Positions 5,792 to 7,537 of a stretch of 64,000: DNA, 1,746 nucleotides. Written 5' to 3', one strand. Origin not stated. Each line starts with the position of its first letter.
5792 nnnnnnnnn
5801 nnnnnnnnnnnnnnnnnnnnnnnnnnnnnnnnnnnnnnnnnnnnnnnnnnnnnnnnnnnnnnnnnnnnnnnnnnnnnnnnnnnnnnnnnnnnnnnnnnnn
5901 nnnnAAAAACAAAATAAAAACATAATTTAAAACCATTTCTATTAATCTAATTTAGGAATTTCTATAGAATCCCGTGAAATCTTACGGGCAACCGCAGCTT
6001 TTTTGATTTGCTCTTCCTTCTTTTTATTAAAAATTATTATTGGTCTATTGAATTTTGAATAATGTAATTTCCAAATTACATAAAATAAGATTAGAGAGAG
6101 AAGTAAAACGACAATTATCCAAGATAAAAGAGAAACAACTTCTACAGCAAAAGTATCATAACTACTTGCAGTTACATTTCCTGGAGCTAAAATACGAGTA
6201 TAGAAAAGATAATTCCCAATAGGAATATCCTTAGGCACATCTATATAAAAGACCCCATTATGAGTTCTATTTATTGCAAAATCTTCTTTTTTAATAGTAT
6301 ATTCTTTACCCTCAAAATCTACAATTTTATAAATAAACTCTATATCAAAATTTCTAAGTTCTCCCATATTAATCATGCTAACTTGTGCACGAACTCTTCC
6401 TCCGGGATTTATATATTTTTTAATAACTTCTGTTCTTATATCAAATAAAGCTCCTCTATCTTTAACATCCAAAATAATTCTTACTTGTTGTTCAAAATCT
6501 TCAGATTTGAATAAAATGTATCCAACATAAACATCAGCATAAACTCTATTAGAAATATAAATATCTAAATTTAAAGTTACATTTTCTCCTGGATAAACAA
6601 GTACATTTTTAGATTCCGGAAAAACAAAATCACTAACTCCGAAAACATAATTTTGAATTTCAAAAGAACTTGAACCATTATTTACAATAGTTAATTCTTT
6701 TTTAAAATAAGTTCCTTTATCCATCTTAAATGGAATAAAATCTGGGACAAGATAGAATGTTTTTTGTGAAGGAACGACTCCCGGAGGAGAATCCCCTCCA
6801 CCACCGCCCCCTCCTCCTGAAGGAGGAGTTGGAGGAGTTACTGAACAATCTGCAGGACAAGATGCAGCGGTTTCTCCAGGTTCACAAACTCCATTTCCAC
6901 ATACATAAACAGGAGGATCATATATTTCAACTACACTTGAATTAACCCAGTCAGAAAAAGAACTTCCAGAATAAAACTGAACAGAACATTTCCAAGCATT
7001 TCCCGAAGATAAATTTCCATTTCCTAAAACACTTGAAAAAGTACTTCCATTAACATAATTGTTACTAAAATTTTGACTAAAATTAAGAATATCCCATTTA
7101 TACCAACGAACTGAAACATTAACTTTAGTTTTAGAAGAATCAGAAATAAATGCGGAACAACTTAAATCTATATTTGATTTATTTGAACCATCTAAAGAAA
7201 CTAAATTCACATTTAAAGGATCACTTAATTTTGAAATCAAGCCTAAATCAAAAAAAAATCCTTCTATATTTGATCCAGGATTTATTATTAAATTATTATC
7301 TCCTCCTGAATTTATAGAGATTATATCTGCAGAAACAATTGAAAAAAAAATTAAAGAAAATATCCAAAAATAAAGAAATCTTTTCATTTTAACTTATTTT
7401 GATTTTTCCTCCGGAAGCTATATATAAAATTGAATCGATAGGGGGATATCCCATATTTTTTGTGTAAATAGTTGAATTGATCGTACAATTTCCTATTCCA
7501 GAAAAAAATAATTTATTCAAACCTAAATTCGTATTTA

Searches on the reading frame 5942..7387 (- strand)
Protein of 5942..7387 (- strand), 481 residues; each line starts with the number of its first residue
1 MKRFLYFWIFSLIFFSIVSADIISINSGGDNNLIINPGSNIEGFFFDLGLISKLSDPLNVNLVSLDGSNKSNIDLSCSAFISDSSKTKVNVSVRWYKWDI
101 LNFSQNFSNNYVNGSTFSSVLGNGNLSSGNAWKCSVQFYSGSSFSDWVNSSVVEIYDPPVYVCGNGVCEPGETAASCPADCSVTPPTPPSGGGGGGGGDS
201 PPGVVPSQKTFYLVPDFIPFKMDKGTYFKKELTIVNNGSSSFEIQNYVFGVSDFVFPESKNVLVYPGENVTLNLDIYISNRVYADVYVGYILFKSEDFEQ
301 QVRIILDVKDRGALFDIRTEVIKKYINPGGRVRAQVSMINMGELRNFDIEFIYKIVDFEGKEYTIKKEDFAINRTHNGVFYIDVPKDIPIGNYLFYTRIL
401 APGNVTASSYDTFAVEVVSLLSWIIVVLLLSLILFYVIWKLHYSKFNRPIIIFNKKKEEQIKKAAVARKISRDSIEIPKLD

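Call 3: search_protein_families(library=pfam, proteins=[window:5942-7387:-], max_evalue=1)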
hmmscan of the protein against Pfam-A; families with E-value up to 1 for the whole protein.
window:5942-7387:- (481 aa): 1 family
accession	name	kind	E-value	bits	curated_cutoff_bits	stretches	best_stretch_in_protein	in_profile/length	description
PF23619.1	Ig_VWA7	-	0.091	13.4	27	0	325-391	11-75/104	VWA7 Ig-like domain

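Call 29: find_homologous_proteins(query=window:5942-7387:-, max_evalue=0.001)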
Query window:5942-7387:- (481 aa): 64 proteins with E <= 0.001 among 7262 candidates.
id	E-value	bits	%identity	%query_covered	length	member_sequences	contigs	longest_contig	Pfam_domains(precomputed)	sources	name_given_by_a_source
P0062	0.0e+0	1070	98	100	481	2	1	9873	-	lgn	-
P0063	2.3e-132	460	46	96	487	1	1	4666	-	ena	-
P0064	1.0e-127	445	47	86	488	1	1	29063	-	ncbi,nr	ncbi:MAG: hypothetical protein U9R00_03065 [Patescibacteria group bacterium]|nr:hypothetical protein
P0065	2.2e-97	345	49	69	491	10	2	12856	-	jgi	-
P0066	3.7e-97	344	53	64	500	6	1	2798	-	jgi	-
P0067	1.9e-95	338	53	53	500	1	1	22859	-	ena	-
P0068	1.3e-93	332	48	61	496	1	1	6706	-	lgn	-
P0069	1.9e-93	332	49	66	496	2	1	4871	-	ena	-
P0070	4.3e-93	331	51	55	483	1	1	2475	-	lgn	-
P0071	1.9e-92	329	47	67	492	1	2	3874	-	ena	-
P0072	4.5e-92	327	46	72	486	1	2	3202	-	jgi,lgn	-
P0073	5.7e-92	327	40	85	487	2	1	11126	-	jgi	-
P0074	8.9e-92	326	50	55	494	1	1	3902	-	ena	-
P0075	1.4e-91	326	41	81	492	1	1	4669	-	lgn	-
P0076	1.5e-91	326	39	90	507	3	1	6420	-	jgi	jgi:hypothetical protein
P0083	2.2e-87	312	45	66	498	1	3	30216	-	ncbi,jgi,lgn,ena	-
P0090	6.5e-83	297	45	72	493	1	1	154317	-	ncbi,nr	ncbi:MAG: hypothetical protein NUV46_04365 [Nanoarchaeota archaeon]|nr:hypothetical protein [Nanoarc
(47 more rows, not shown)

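Call 32: search_solved_structures(query=A2, max_evalue=10)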
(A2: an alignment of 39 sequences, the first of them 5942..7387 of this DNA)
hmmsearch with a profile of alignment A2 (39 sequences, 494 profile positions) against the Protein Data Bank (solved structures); distinct sequences matched with E-value up to 10: 4.
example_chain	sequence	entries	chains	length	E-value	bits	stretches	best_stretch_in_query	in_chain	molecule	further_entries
2na6_A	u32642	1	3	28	0.1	14.3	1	438-460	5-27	Tumor necrosis factor receptor superfamily member 6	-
3k7n_A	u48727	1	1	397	1.4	10.5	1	146-200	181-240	K-like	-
6bdz_A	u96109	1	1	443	9.4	7.8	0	173-200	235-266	Disintegrin and metalloproteinase domain-containing protein 10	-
6be6_A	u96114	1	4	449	9.6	7.8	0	173-200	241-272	Disintegrin and metalloproteinase domain-containing protein 10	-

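Call 45: predict_structure(alignment_id=A2)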
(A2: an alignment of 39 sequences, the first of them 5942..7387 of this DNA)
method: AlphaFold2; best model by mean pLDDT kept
length: 481 residues; sequences in the alignment: 39
mean_pLDDT: 71.3   pTM: 0.54
mean pLDDT of the five models: 71.3, 70.1, 68.8, 68.7, 68.4
residues with pLDDT >= 90: 187; 70-90: 100; 50-70: 56; < 50: 138
segments of 3 or more residues with pLDDT < 50: 23-91, 95-129, 153-159, 185-206
pLDDT, mean of each block of 10 residues (from residue 1): 79 72 42 27 25 28 34 42 45 46 43 32 42 53 53 46 68 76 54 37 55 95 94 94 96 97 96 97 96 95 96 90 93 95 81 96 95 89 96 96 90 86 85 93 77 80 76 54 50
secondary structure, 60 per line:
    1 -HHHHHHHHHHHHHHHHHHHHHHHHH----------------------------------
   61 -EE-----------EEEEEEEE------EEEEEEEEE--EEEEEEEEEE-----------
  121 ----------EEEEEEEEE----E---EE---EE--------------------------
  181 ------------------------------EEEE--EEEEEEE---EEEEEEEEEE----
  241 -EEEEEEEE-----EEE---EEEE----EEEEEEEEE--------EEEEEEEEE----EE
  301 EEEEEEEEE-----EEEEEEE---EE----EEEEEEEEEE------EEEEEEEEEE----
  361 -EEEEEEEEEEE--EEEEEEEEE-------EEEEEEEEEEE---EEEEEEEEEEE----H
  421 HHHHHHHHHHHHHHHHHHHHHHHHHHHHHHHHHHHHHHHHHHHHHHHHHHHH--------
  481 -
elements in order: H2-26 E75-82 E89-97 E100-109 E131-139 E211-214 E217-223 E227-236 E242-249 E255-257 E261-264 E269-277 E286-294 E299-309 E315-321 E331-340 E347-356 E362-372 E375-383 E391-401 E405-415 H420-472

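Call 48: fold_search(model_id=the predicted structure, library=pdb)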
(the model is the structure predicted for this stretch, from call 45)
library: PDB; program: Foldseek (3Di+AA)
matches with E <= 10: 1971; with E <= 0.001: 854
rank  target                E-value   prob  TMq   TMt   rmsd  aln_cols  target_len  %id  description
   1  7sqc_T0               8.2e-11  1.00  0.20  0.18  30.4       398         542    7  Ciliary C1 central pair apparatus isolated from Chlamydomonas reinhardtii (released 2022-04-13)
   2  4be6_A                8.7e-11  1.00  0.30  0.56   6.4       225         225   16  V. cholera biofilm scaffolding protein RbmA (released 2013-12-18)
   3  7sqc_2B               1.3e-10  1.00  0.21  0.14  18.5       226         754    8  Ciliary C1 central pair apparatus isolated from Chlamydomonas reinhardtii (released 2022-04-13)
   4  8jmw_A                1.3e-10  1.00  0.20  0.19  15.2       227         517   17  Fibril form of serine peptidase Vpr (released 2023-12-06)
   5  4kkq_A                1.8e-10  1.00  0.30  0.56   6.6       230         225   16  Crystal structure of Vibrio cholerae RbmA (crystal form 1) (released 2013-05-22)
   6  4be5_A                1.9e-10  1.00  0.29  0.53   6.8       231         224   16  V. cholera biofilm scaffolding protein RbmA (released 2013-12-18)
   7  4kkp_B                2.4e-10  1.00  0.30  0.55   6.8       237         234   14  Crystal structure of Vibrio cholerae RbmA (crystal form 2) (released 2013-05-22)
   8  4kkp_A                2.5e-10  1.00  0.30  0.54   6.8       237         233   14  Crystal structure of Vibrio cholerae RbmA (crystal form 2) (released 2013-05-22)
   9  7sqc_2A               3.0e-10  1.00  0.21  0.14  17.6       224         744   10  Ciliary C1 central pair apparatus isolated from Chlamydomonas reinhardtii (released 2022-04-13)
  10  7sqc_T1               3.7e-10  1.00  0.19  0.17  19.1       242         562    7  Ciliary C1 central pair apparatus isolated from Chlamydomonas reinhardtii (released 2022-04-13)
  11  7sqc_O0               6.6e-10  1.00  0.21  0.09  19.9       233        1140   10  Ciliary C1 central pair apparatus isolated from Chlamydomonas reinhardtii (released 2022-04-13)
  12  7sqc_T2               7.3e-10  1.00  0.20  0.18  30.2       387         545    8  Ciliary C1 central pair apparatus isolated from Chlamydomonas reinhardtii (released 2022-04-13)
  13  4kkq_B                9.1e-10  1.00  0.30  0.55   6.6       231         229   16  Crystal structure of Vibrio cholerae RbmA (crystal form 1) (released 2013-05-22)
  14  5g50_B                1.0e-09  1.00  0.28  0.53   8.0       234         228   14  Vibrio cholerae scaffolding protein RbmA in complex with magnesium. (released 2017-11-29)
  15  4kkr_A                1.1e-09  1.00  0.30  0.55   6.4       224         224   17  Crystal structure of Vibrio cholerae RbmA (crystal form 3) (released 2013-05-22)
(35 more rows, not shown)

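Call 59: search_protein_families(library=ncbifam, proteins=[window:5942-7387:-], max_evalue=0.1)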
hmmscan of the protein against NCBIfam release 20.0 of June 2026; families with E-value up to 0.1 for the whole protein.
window:5942-7387:- (481 aa): 1 family
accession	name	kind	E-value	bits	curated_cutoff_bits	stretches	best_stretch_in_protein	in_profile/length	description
TIGR00785.1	dass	subfamily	0.021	13.6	198.6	1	397-462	170-235/444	DASS family sodium-coupled anion symporter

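Call 69: find_encoding_contigs(protein=P0083, flank=10000, max_places=1)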
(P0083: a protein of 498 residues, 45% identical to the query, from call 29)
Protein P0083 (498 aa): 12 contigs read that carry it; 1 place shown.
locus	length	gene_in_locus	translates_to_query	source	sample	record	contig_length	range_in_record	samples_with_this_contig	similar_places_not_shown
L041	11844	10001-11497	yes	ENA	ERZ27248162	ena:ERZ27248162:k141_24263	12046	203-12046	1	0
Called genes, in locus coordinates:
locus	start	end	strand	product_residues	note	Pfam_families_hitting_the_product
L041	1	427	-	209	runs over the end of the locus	PF01866:Diphthamide_syn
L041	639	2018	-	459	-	PF02163:Peptidase_M50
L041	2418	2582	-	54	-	-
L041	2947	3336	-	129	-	PF21485:IF5A-like_N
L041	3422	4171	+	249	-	PF00254:FKBP_C (weak), PF22199:FKBP26_IF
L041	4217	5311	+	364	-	PF00091:Tubulin, PF12327:FtsZ_C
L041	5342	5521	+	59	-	PF00584:SecE (weak)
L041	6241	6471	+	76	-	PF02697:VAPB_antitox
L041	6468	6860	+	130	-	PF01850:PIN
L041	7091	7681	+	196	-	-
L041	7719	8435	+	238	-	-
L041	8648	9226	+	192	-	-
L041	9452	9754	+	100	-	-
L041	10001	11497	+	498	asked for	-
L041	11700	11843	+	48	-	?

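Call 70: find_encoding_contigs(protein=P0090, flank=10000, max_places=1)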
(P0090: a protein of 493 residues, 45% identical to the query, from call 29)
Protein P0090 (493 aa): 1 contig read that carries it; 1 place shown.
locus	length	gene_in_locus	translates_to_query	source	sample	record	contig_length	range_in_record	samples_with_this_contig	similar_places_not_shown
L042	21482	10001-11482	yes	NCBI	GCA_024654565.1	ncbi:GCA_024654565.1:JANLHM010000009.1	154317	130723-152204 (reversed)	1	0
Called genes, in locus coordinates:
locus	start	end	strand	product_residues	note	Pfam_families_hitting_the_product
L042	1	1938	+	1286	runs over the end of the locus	PF13884:Peptidase_S74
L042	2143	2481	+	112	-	-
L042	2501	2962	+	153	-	PF01909:NTP_transf_2 (faint), PF18765:Polbeta (weak), PF22014:DUF6932 (weak)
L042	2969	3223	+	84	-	-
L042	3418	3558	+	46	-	-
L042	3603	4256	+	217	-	PF08843:AbiEii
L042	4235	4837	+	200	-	-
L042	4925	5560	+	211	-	PF12686:DUF3800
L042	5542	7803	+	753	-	PF13385:Laminin_G_3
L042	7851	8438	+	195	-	-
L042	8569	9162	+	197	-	-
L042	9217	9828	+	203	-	-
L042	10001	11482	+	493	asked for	-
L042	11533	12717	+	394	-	PF01926:MMR_HSR1, PF08438:YGR210-like_G4, PF02824:TGS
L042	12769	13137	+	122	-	-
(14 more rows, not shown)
